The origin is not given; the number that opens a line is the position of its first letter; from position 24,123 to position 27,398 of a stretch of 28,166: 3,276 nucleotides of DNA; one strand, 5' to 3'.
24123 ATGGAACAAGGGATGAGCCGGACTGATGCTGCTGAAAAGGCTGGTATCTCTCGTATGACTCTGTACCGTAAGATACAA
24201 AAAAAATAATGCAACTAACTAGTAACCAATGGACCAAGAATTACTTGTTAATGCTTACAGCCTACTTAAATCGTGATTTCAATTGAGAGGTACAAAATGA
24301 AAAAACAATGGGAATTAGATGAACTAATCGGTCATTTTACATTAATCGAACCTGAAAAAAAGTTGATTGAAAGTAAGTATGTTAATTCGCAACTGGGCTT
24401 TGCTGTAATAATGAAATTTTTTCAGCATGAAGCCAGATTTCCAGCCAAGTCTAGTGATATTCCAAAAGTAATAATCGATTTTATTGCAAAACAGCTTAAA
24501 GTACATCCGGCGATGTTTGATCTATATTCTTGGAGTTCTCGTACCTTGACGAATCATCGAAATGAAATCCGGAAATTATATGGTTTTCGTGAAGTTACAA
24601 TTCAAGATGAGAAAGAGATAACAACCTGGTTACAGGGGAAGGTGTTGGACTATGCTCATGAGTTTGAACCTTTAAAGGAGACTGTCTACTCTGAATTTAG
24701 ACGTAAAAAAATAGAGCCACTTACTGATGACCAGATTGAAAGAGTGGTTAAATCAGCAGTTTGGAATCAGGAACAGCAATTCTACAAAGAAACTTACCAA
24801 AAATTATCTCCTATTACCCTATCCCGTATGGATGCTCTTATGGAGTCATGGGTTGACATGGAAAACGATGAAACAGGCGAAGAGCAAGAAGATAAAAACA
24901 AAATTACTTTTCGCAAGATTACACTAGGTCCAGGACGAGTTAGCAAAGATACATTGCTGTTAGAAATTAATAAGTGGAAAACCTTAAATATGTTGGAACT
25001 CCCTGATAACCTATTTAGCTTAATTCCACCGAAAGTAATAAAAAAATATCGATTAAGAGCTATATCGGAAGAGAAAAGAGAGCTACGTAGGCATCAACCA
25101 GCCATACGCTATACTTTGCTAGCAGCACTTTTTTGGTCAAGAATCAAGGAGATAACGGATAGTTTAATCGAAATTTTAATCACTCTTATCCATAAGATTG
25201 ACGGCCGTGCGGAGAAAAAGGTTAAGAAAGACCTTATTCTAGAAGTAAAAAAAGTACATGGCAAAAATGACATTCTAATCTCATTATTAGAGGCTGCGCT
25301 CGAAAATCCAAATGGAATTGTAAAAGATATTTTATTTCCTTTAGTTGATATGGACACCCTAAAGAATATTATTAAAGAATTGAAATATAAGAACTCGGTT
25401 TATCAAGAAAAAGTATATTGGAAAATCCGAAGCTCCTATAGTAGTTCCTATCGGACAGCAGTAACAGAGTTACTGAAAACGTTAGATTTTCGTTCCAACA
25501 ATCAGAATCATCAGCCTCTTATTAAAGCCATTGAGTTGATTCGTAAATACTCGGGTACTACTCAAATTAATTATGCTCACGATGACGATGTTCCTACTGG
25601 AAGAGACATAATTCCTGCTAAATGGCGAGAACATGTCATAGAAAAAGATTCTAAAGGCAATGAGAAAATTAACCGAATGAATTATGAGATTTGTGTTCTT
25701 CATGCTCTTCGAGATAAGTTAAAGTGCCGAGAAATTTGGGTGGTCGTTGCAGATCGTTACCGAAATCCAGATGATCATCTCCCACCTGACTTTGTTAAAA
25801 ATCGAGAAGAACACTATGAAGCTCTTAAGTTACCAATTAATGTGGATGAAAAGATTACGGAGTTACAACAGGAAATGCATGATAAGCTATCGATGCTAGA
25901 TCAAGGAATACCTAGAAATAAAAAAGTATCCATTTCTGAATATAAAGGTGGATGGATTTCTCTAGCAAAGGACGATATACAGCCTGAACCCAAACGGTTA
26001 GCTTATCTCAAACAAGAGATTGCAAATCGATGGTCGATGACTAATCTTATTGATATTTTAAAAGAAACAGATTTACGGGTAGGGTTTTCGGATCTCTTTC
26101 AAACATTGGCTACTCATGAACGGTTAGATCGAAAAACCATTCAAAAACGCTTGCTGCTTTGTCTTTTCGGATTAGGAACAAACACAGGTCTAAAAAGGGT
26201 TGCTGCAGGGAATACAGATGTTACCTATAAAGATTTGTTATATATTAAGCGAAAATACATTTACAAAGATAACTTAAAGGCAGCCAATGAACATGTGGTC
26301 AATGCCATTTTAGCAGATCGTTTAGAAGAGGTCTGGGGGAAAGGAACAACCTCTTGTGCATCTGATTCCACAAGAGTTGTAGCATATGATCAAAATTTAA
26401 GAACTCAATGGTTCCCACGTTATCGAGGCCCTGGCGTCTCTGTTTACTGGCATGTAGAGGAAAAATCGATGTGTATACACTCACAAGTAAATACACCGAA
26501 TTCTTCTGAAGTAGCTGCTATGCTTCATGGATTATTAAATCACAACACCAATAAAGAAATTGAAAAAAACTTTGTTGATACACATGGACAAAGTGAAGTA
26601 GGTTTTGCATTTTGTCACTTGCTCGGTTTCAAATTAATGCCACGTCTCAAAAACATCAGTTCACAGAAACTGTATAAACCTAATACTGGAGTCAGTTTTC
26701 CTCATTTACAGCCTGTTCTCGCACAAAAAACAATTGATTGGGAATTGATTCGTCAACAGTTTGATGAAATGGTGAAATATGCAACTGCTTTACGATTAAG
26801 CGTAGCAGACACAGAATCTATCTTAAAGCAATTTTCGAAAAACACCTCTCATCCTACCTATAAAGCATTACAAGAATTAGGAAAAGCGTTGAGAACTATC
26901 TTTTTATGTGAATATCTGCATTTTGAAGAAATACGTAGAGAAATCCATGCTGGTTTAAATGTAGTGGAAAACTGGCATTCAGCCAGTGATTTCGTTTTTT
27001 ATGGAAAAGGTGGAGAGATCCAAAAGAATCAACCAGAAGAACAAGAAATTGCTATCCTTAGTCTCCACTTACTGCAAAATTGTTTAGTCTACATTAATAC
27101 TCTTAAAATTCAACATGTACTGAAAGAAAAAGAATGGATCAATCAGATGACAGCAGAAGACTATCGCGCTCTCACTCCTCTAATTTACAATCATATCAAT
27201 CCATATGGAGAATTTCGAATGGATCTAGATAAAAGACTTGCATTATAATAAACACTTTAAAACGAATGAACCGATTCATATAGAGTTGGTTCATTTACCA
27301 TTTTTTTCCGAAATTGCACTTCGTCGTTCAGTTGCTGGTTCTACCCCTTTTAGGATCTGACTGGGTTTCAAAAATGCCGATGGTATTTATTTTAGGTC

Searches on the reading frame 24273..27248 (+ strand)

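Call 16: search_protein_families(library=pfam, proteins=[window:24273-27248:+], max_evalue=0.01)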
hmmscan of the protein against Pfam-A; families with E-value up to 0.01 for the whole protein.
window:24273-27248:+ (991 aa): 2 families
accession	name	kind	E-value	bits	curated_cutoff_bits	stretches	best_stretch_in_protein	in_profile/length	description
PF01526.23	DDE_Tnp_Tn3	-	2e-134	448.7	24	1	594-981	1-389/389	Tn3 transposase DDE domain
PF13700.11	DUF4158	-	9.5e-27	94.3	27.4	1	7-161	11-164/165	Domain of unknown function (DUF4158)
